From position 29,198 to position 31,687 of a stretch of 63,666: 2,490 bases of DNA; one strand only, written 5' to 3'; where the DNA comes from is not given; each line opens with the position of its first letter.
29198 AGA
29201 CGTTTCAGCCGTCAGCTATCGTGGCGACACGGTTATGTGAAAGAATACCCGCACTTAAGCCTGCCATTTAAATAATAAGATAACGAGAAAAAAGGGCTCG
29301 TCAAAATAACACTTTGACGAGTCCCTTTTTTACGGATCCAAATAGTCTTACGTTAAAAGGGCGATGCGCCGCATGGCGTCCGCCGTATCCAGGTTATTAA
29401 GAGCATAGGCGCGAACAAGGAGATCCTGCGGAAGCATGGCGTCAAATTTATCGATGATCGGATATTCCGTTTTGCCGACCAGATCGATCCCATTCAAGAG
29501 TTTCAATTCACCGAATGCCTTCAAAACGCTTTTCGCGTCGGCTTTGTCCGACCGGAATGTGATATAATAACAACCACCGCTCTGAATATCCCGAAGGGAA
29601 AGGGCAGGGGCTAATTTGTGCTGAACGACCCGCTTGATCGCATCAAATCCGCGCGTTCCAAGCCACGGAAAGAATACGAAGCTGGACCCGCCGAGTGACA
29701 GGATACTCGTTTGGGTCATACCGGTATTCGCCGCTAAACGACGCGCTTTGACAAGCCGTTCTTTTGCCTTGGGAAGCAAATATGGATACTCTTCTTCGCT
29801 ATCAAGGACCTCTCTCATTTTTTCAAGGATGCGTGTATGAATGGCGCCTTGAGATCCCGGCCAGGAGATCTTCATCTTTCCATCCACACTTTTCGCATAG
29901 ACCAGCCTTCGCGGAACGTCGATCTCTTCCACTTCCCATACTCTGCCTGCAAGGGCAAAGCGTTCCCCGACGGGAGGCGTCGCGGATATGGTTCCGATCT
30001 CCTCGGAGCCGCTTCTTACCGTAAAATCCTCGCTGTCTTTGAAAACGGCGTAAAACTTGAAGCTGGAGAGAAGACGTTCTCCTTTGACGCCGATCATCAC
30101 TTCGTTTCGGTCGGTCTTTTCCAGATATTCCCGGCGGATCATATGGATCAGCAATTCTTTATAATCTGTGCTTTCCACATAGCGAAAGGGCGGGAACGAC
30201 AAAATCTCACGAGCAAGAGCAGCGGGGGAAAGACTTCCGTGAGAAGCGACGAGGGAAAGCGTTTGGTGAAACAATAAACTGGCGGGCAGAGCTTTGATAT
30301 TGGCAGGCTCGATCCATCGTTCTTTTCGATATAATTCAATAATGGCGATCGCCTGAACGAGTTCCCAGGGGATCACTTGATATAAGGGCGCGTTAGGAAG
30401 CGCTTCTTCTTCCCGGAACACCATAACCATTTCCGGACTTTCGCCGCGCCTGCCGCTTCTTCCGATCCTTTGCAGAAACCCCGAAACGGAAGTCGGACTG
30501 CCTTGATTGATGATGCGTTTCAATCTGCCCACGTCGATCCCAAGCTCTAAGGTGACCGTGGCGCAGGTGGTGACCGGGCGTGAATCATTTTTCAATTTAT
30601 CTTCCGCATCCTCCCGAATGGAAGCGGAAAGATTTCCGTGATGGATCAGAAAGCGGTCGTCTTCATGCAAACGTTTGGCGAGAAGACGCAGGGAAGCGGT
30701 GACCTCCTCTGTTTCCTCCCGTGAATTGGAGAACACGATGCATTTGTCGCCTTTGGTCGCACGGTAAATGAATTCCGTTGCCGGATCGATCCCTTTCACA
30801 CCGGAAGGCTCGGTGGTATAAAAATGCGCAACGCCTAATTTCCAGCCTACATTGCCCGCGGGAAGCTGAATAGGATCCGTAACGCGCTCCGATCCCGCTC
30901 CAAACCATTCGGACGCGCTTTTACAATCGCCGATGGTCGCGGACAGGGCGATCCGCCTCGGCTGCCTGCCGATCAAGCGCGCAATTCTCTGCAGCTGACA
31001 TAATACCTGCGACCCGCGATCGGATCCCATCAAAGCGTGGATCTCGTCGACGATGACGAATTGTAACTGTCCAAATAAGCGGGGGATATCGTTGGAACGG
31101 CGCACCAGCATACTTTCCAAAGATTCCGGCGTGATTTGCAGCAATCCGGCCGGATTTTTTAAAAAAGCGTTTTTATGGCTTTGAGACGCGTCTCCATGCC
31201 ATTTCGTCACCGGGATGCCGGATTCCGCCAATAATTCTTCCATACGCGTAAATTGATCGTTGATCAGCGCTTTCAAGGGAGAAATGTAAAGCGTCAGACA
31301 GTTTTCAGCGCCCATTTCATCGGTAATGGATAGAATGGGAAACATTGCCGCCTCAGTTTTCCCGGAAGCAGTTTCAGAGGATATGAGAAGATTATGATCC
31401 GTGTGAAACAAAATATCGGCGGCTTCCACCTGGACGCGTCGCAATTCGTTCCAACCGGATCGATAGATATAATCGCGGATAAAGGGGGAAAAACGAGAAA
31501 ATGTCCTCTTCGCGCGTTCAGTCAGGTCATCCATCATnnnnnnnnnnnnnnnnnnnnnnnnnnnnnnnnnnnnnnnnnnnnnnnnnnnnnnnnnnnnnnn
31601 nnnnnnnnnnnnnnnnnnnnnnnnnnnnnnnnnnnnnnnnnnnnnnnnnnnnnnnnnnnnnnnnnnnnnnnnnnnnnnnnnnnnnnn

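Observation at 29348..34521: Three-gene TerB-N/TerB-C + DUF2791-type ATPase + Lhr-like DExH helicase operon (Shango-type architecture) at the window centre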

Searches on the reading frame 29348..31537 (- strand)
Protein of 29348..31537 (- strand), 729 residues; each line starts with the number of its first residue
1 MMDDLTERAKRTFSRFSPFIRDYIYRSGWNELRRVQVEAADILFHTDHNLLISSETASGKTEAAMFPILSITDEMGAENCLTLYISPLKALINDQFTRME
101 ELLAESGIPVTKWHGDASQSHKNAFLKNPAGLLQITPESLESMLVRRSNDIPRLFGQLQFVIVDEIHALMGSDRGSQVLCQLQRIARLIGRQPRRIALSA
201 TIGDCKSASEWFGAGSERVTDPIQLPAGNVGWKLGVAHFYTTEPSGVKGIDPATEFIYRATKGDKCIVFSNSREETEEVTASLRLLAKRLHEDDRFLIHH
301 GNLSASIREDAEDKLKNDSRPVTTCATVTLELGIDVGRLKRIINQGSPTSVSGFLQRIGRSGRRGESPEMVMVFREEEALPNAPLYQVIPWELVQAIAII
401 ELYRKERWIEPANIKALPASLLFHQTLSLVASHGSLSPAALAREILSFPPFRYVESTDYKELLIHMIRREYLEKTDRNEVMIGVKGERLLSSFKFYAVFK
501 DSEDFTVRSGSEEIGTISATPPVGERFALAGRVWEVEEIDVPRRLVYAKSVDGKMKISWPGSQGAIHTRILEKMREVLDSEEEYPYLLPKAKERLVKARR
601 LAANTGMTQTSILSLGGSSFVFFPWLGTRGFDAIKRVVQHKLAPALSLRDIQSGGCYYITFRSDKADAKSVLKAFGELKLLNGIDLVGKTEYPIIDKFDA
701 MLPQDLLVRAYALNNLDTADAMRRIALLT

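Call 3: search_protein_families(library=pfam, proteins=[window:29348-31537:-], max_evalue=0.1)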
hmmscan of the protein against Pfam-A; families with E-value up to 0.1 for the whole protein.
window:29348-31537:- (729 aa): 5 families
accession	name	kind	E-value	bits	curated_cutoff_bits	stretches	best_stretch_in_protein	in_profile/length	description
PF00270.35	DEAD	-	5e-28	98.4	26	1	34-203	2-161/167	DEAD/DEAH box helicase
PF00271.37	Helicase_C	-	5.8e-18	65.6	23.5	1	257-365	10-110/110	Helicase conserved C-terminal domain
PF04851.21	ResIII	-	5e-07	30.2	22.5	1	31-202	3-162/164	Type III restriction enzyme, res subunit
PF22590.2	Cas3-like_C_2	-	0.0099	16.6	27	1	265-364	4-104/106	CRISPR-associated nuclease/helicase Cas3, C-terminal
PF19306.5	WH_Lhr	-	0.046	13.5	27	0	523-546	135-158/168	Large helicase-related protein, winged helix domain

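Call 4: search_protein_families(library=padloc, proteins=[window:29348-31537:-], max_evalue=0.1)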
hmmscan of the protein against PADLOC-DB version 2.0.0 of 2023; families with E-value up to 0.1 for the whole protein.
window:29348-31537:- (729 aa): 65 families (the best 25 are shown)
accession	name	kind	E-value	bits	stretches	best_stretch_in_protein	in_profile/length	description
PDLC03960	SngC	-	1.2e-231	769.3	1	11-722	4-714/720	-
PDLC02503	BrxHI|BrxHII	-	4.7e-128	426.4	1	11-718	3-681/698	BrxHI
PDLC02501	BrxHI|BrxHII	-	3.6e-76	255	1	13-594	4-568/925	BrxHI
PDLC02897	DpdJ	-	1.3e-31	107.3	1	50-364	117-451/1570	DpdJ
PDLC00037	DruE3|DruE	-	7.1e-24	81.6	2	36-209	106-306/2055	SNF2 family N-terminal domain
PDLC02864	DpdF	-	8e-22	75.7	2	254-378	225-342/610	DpdF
PDLC03928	PsyrT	-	1.8e-21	74.1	2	30-201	20-184/689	-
PDLC00036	DruE3|DruE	-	1.9e-19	66.4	2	36-206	97-289/2023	SNF2 family N-terminal domain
PDLC00035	DruE3|DruE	-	2e-18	63.5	2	36-208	107-305/1460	SNF2 family N-terminal domain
PDLC01761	Cas3b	-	1.6e-15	54.9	2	11-128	200-305/705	-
PDLC00192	HamB1|HamB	-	3.1e-15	52.9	1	30-219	267-451/1104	DEAD-box helicase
PDLC02870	DpdF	-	6.2e-15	52.7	1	28-376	10-332/534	DpdF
PDLC00013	DruE1|DruE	-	1.7e-13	47.4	2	35-107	95-175/1776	SNF2 family N-terminal domain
PDLC02861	DpdF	-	2e-13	47.5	1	259-376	235-345/611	DpdF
PDLC02855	DpdF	-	8.6e-13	45.4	2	45-189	155-298/825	DpdF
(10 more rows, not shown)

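Call 5: search_protein_families(library=ncbifam, proteins=[window:29348-31537:-], max_evalue=0.1)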
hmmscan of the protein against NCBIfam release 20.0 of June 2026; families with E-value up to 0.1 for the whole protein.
window:29348-31537:- (729 aa): 31 families (the best 25 are shown)
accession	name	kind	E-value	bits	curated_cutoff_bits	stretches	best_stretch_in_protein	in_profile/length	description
TIGR04121.1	DEXH_lig_assoc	equivalog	5.4e-62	209.6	850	1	20-589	3-570/804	ligase-associated DNA damage response DEXH box helicase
NF010338.0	PRK13767.1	equivalog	2.7e-50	171.5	849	1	10-364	13-385/877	ATP-dependent helicase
TIGR03817.1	DECH_helic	hypoth_equivalog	1.2e-37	129.6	874.1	1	16-377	21-386/742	helicase/secretion neighborhood putative DEAH-box helicase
NF007284.0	PRK09751.1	equivalog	4.1e-27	93.9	1496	2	11-214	10-229/1538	ATP-dependent helicase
NF002654.0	PRK02362.1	equivalog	1.2e-20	73.5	887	1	20-314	12-293/739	ATP-dependent DNA helicase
TIGR00614.1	recQ_fam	subfamily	6.2e-20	71.4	219.8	2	250-377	213-333/470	RecQ family ATP-dependent DNA helicase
NF040935.1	helicase_Hel308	equivalog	3.5e-19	68.4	1200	1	20-290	15-274/704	ATP-dependent DNA helicase Hel308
TIGR01389.1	recQ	equivalog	6.4e-18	64.5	640.2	1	78-378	52-332/591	DNA helicase RecQ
NF001308.0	PRK00254.1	equivalog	6.9e-16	57.6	1216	1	20-289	12-264/720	ATP-dependent DNA helicase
NF002251.0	PRK01172.1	equivalog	1.1e-13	50.3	891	1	35-283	26-256/674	ATP-dependent DNA helicase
NF053631.1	RNA_helic_CshA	equivalog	1.2e-12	47.5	646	1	20-373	10-340/434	degradosome RNA helicase CshA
NF008744.0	PRK11776.1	equivalog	3.1e-12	45.8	524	1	24-379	19-351/460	ATP-dependent RNA helicase DbpA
NF041063.1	DpdF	equivalog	4.1e-12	45.5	550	2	44-168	155-281/813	protein DpdF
TIGR01587.1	cas3_core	equivalog_domain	2.6e-10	40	102.45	1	50-379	2-337/358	CRISPR-associated helicase Cas3'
TIGR02621.3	cas3_GSU0051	exception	1e-09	37.8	400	1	160-387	170-394/854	type I-G CRISPR-associated helicase/endonuclease Cas3g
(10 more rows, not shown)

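Call 25: find_related_loci(query=window:29351-31537:-, collection=genome_contigs, flank=10000)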
Query window:29351-31537:- (729 aa) in genome_contigs; peptide patterns used: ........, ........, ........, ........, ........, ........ (x = any residue, [..] = any of these).
102 stretches matched a pattern; 38 encode a relative of the query (tblastn E <= 1e-3); 38 distinct loci.
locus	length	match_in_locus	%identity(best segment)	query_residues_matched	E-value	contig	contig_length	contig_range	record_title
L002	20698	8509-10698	67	1-728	0e+0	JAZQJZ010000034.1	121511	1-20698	MAG: Eubacteriales bacterium isolate T1900044616_TS20190082.MAGScoT_cleanbin_000020 SGB_852_k141_413340, whole genome sh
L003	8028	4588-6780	63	1-728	0e+0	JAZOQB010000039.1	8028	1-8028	MAG: Eubacteriales bacterium isolate T1900045570_YK20190264.MAGScoT_cleanbin_000002 SGB_7970_k141_1993973, whole genome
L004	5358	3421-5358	68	1-646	0e+0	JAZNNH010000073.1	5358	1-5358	MAG: Eubacteriales bacterium isolate T1900044657_TS20190123.MAGScoT_cleanbin_000029 SGB_1487_k141_935965, whole genome s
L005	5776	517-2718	53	7-728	0e+0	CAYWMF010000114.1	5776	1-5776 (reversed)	MAG TPA_asm: uncultured Oscillospiraceae bacterium isolate SRP350583_co2_299 genome assembly, contig: NODE_20960_length_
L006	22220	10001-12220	56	9-725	0e+0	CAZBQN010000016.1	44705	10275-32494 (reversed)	MAG TPA_asm: uncultured Ruminococcus sp. isolate binchicken_co370_19 genome assembly, contig: NODE_1022_length_44705_cov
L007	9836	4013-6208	55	11-724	0e+0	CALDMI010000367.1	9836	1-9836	MAG TPA_asm: uncultured Clostridia bacterium isolate SRR1747063_bin.10_CONCOCT_v1.1_MAG genome assembly, contig: ERZ8082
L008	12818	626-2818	55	13-718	0e+0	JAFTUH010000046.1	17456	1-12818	MAG: Clostridia bacterium isolate RGIG4156 Roe_deer_Colon-1__c437206, whole genome shotgun sequence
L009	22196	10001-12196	55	11-724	0e+0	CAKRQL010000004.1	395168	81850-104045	MAG: uncultured Eubacteriales bacterium isolate REFINED_METABAT215_TOP10_CONTIGS_1500_ASSEMBLY_K127_MEGAHIT__Hadza_MoBio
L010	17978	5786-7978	54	12-718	0e+0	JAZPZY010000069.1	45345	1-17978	MAG: Eubacteriales bacterium isolate T1900044644_TS20190110.MAGScoT_cleanbin_000004 SGB_1318_k141_1030434, whole genome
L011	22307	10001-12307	53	12-724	0e+0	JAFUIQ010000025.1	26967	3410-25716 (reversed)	MAG: Clostridia bacterium isolate RGIG4529 Roe_deer_Rectum-1__c264533, whole genome shotgun sequence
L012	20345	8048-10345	52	12-726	0e+0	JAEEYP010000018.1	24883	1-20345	MAG: Clostridiales bacterium isolate Tb.RUG.63 k141_2770043_flag=1_multi=23.0000_len=24883, whole genome shotgun sequenc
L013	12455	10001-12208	54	9-728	0e+0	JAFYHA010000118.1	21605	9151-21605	MAG: Clostridia bacterium isolate RGIG7083 Sheep_Rumen.Co__c3110603, whole genome shotgun sequence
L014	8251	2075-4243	56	7-716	0e+0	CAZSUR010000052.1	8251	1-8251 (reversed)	MAG TPA_asm: uncultured Lachnospiraceae bacterium isolate SRP313737_co1_31 genome assembly, contig: NODE_12734_length_82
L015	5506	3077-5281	53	1-722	0e+0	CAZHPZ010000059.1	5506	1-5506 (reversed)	MAG TPA_asm: uncultured Lachnospiraceae bacterium isolate SRP225648_co1_126 genome assembly, contig: NODE_38001_length_5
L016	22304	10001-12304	52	12-724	0e+0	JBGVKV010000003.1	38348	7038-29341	MAG: Eubacteriales bacterium isolate fecal_MAG_297 fecal_MAG_297_contig_0003, whole genome shotgun sequence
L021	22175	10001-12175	53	9-716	0e+0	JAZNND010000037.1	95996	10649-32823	MAG: Eubacteriales bacterium isolate T1900044659_TS20190125.MAGScoT_cleanbin_000006 SGB_1497_k141_1381012, whole genome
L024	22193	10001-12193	55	4-728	0e+0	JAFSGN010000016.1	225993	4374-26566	MAG: Clostridia bacterium isolate RGIG3122 Goat_Rectum-6__c577839, whole genome shotgun sequence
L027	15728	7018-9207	55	13-718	0e+0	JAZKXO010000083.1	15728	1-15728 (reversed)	MAG: Eubacteriales bacterium isolate T1900045118_TC20190112.MAGScoT_cleanbin_000001 SGB_4819_k141_1598796, whole genome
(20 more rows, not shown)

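Call 36: search_protein_families(library=pfam, proteins=[L006:12256-13023:+, L009:12208-12963:+, L021:12229-12978:+, L010:7996-10239:+, L011:12344-14542:+, L012:10413-12914:+, L016:12341-14530:+, L027:9222-11462:+, L024:12231-17258:+, L011:8633-9271:+], max_evalue=0.001)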
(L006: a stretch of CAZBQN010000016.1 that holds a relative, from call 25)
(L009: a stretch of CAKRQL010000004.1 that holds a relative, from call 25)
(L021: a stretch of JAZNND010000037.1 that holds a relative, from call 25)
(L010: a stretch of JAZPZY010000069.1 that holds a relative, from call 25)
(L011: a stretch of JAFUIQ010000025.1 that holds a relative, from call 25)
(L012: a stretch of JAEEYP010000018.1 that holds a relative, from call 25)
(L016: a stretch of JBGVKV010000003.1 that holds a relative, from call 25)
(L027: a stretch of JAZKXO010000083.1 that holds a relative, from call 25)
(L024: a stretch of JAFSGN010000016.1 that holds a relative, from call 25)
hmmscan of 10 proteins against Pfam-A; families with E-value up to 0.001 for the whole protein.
L006:12256-13023:+ (255 aa): 11 families
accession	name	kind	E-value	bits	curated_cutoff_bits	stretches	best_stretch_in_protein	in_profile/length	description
PF13649.12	Methyltransf_25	-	1.9e-19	70.6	27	1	42-139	1-97/97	Methyltransferase domain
PF08241.18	Methyltransf_11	-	3.8e-15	56.8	21.2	1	43-143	1-95/95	Methyltransferase domain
PF13847.12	Methyltransf_31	-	5.2e-13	49.3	27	1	42-174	7-136/145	Methyltransferase domain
PF13489.12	Methyltransf_23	-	1.8e-12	47.7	27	1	22-224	9-160/164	Methyltransferase domain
PF08242.18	Methyltransf_12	-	2e-10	41.7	30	1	43-140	1-97/98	Methyltransferase domain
PF02353.26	CMAS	-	1.9e-07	31.1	27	1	40-151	64-172/273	Mycolic acid cyclopropane synthetase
PF01209.24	Ubie_methyltran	-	2.8e-07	30.6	20.1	1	3-101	13-112/233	ubiE/COQ5 methyltransferase family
PF03848.20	TehB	-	2.2e-06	27.7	20.4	1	38-88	30-80/193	Tellurite resistance protein TehB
PF05401.17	NodS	-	0.00037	20.8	24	1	36-144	41-145/201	Nodulation protein S (NodS)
PF07942.18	CARME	-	0.00061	19.6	27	0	17-73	36-92/268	Carnosine N-methyltransferase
PF05175.20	MTS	-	0.00065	19.8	23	1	41-96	34-90/170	Methyltransferase small domain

L009:12208-12963:+ (251 aa): 10 families
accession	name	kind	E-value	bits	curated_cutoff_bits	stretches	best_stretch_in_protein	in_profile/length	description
PF13649.12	Methyltransf_25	-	3.4e-19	69.8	27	1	43-139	2-97/97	Methyltransferase domain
PF08241.18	Methyltransf_11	-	8.1e-15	55.7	21.2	1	43-143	1-95/95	Methyltransferase domain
PF13847.12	Methyltransf_31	-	4e-14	53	27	1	41-175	6-137/145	Methyltransferase domain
PF08242.18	Methyltransf_12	-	3.4e-12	47.4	30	1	43-141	1-98/98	Methyltransferase domain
PF13489.12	Methyltransf_23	-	4.4e-12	46.5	27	1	19-223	6-160/164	Methyltransferase domain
PF01209.24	Ubie_methyltran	-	1.2e-09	38.3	20.1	1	5-142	15-150/233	ubiE/COQ5 methyltransferase family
PF02353.26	CMAS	-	9.1e-08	32.2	27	1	40-238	64-262/273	Mycolic acid cyclopropane synthetase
PF09445.16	Methyltransf_15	-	1.4e-06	28.4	22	1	42-119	4-66/165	RNA cap guanine-N2 methyltransferase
PF01170.24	UPF0020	-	1.7e-06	28.3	22.3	1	39-156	29-177/197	RMKL-like, methyltransferase domain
PF05401.17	NodS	-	0.00015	22.1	24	1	36-143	41-144/201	Nodulation protein S (NodS)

L021:12229-12978:+ (249 aa): 9 families
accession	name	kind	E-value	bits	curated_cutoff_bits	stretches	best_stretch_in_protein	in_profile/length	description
PF13649.12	Methyltransf_25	-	3e-17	63.5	27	1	43-135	2-97/97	Methyltransferase domain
PF08241.18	Methyltransf_11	-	1.1e-14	55.3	21.2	1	43-139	1-95/95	Methyltransferase domain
PF13489.12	Methyltransf_23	-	7.5e-12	45.7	27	1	25-223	11-163/164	Methyltransferase domain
PF08242.18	Methyltransf_12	-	3.2e-11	44.3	30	1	43-137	1-98/98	Methyltransferase domain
PF13847.12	Methyltransf_31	-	3.2e-09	37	27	1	41-171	6-137/145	Methyltransferase domain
PF05401.17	NodS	-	3.6e-06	27.4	24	1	35-141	40-146/201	Nodulation protein S (NodS)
PF01209.24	Ubie_methyltran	-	2.7e-05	24.1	20.1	1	10-84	19-96/233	ubiE/COQ5 methyltransferase family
PF02353.26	CMAS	-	5.1e-05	23.2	27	1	40-150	64-175/273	Mycolic acid cyclopropane synthetase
PF07757.19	AdoMet_MTase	-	0.00023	21.8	27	1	20-70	42-93/115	Predicted AdoMet-dependent methyltransferase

L010:7996-10239:+ (747 aa): 7 families
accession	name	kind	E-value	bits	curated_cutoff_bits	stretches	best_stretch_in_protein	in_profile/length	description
PF04230.19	PS_pyruv_trans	-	6.5e-36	125.1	25.3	1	403-680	1-280/280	Polysaccharide pyruvyl transferase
PF13439.12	Glyco_transf_4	-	1e-35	123.7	28.5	1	31-181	1-168/170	Glycosyltransferase Family 4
PF13579.12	Glyco_trans_4_4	-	3.8e-17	63.5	29.7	1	32-178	1-158/158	Glycosyl transferase 4-like domain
PF00534.26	Glycos_transf_1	-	3.6e-14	53.1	26.4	1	198-360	15-171/172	Glycosyl transferases group 1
PF13477.12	Glyco_trans_4_2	-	1.9e-13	51.2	23.4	1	34-133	9-109/139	Glycosyl transferase 4-like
PF13692.12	Glyco_trans_1_4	-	5.6e-13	49.8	27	1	200-308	3-113/142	Glycosyl transferases group 1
PF20706.3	GT4-conflict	-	0.00074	19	26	0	196-364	195-375/385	Family 4 Glycosyltransferase in conflict systems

L011:12344-14542:+ (732 aa): 6 families
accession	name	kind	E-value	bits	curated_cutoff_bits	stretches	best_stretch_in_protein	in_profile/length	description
PF13439.12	Glyco_transf_4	-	2.8e-35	122.3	28.5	1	12-163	1-169/170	Glycosyltransferase Family 4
PF04230.19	PS_pyruv_trans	-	2.7e-34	119.8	25.3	1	385-662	1-280/280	Polysaccharide pyruvyl transferase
PF13579.12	Glyco_trans_4_4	-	2.3e-19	70.7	29.7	1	13-135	1-135/158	Glycosyl transferase 4-like domain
PF13692.12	Glyco_trans_1_4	-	2e-14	54.5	27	1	182-290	3-113/142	Glycosyl transferases group 1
PF00534.26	Glycos_transf_1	-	7.9e-13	48.7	26.4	1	197-341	30-170/172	Glycosyl transferases group 1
PF13477.12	Glyco_trans_4_2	-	6.5e-12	46.2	23.4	1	15-112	9-107/139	Glycosyl transferase 4-like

L012:10413-12914:+ (833 aa): 0 families

L016:12341-14530:+ (729 aa): 6 families
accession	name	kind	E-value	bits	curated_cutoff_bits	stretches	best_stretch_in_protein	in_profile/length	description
PF04230.19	PS_pyruv_trans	-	2.9e-40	139.4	25.3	1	385-661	1-280/280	Polysaccharide pyruvyl transferase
PF13439.12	Glyco_transf_4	-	2.7e-31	109.3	28.5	1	12-163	1-169/170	Glycosyltransferase Family 4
PF13579.12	Glyco_trans_4_4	-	1.2e-19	71.6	29.7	1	13-156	1-155/158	Glycosyl transferase 4-like domain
PF00534.26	Glycos_transf_1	-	4.5e-16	59.3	26.4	1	198-342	31-171/172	Glycosyl transferases group 1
PF13692.12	Glyco_trans_1_4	-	1.2e-15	58.5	27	1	182-327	3-141/142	Glycosyl transferases group 1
PF13477.12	Glyco_trans_4_2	-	1.1e-08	35.8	23.4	1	15-112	9-107/139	Glycosyl transferase 4-like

L027:9222-11462:+ (746 aa): 6 families
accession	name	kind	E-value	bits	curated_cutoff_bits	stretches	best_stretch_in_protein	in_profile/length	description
PF13439.12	Glyco_transf_4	-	1.4e-33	116.8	28.5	1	24-175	1-169/170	Glycosyltransferase Family 4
PF04230.19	PS_pyruv_trans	-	3.8e-32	112.8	25.3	1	447-678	59-280/280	Polysaccharide pyruvyl transferase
PF13579.12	Glyco_trans_4_4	-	2.8e-21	76.9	29.7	1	25-171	1-158/158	Glycosyl transferase 4-like domain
PF00534.26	Glycos_transf_1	-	6e-12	45.9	26.4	1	194-309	13-132/172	Glycosyl transferases group 1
PF13692.12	Glyco_trans_1_4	-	6.5e-12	46.3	27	1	198-303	3-110/142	Glycosyl transferases group 1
PF13477.12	Glyco_trans_4_2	-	2.2e-11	44.5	23.4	1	27-126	9-109/139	Glycosyl transferase 4-like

L024:12231-17258:+ (1675 aa): 3 families
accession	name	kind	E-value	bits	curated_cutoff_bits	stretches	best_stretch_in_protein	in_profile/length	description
PF18741.7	MTES_1575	-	3.5e-14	53.1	38.2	1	1578-1671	3-96/96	REase_MTES_1575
PF04851.21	ResIII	-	4.6e-07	30.3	22.5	0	1232-1324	68-158/164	Type III restriction enzyme, res subunit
PF13086.12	AAA_11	-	0.00061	20.1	27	0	644-701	2-67/257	AAA domain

L011:8633-9271:+ (212 aa): 4 families
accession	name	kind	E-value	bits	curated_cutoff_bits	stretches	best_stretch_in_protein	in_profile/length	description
PF00583.31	Acetyltransf_1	-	6.5e-13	49.4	20.7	1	103-196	18-116/116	Acetyltransferase (GNAT) family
PF13508.13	Acetyltransf_7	-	7.2e-11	42.8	27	1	123-198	5-84/84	Acetyltransferase (GNAT) domain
PF13673.13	Acetyltransf_10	-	3.5e-10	40.4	23.6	1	107-199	18-110/128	Acetyltransferase (GNAT) domain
PF13527.13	Acetyltransf_9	-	5.1e-05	23.7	25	1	144-198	72-126/127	Acetyltransferase (GNAT) domain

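Call 38: search_solved_structures(query=window:29348-31537:-, max_evalue=0.00001)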
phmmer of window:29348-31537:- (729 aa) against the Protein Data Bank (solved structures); distinct sequences matched with E-value up to 0.00001: 62 (the best 60 are shown).
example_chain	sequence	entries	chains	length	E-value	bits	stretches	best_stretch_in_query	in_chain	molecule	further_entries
6znp_A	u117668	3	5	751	1.4e-25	93.3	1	26-373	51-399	Uncharacterized ATP-dependent helicase YprA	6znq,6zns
5v9x_A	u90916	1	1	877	6e-25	91.2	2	13-284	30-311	ATP-dependent DNA helicase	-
7lhl_A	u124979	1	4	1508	3.2e-24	88.8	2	13-284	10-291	ATP-dependent DNA helicase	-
6qv3_A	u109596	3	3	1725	1.8e-23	86.3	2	31-218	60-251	Pre-mRNA splicing helicase-like protein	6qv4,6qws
5m59_A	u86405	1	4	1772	1.9e-23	86.2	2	32-218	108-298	Pre-mRNA splicing helicase-like protein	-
6qdv_B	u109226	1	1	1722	2.8e-22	82.4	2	24-217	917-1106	U5 small nuclear ribonucleoprotein 200 kDa helicase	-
4f92_B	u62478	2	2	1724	2.8e-22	82.4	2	24-217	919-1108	U5 small nuclear ribonucleoprotein 200 kDa helicase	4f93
4f91_B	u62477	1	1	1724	2.8e-22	82.4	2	24-217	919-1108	U5 small nuclear ribonucleoprotein 200 kDa helicase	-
5urj_A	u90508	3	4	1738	2.8e-22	82.3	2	24-217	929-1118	U5 small nuclear ribonucleoprotein 200 kDa helicase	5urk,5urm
4kit_B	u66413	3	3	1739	2.9e-22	82.3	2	24-217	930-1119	U5 small nuclear ribonucleoprotein 200 kDa helicase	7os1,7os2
6s8q_B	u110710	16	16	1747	2.9e-22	82.3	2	24-217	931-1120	U5 small nuclear ribonucleoprotein 200 kDa helicase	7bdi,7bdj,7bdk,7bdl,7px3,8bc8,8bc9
8alz_B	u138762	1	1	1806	3.3e-22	82.1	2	30-214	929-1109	Activating signal cointegrator 1 complex subunit 3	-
6s9i_B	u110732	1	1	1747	4.3e-22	81.8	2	24-217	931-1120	U5 small nuclear ribonucleoprotein 200 kDa helicase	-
6s8o_B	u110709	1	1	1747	4.8e-22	81.6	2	24-217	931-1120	U5 small nuclear ribonucleoprotein 200 kDa helicase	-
3jcr_C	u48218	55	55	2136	5.5e-22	81.4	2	24-217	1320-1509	hBrr2 | U5 small nuclear ribonucleoprotein 200 kDa helicase | Brr2, U5 small nuclear ribonucleoprotein 200 kDa helicase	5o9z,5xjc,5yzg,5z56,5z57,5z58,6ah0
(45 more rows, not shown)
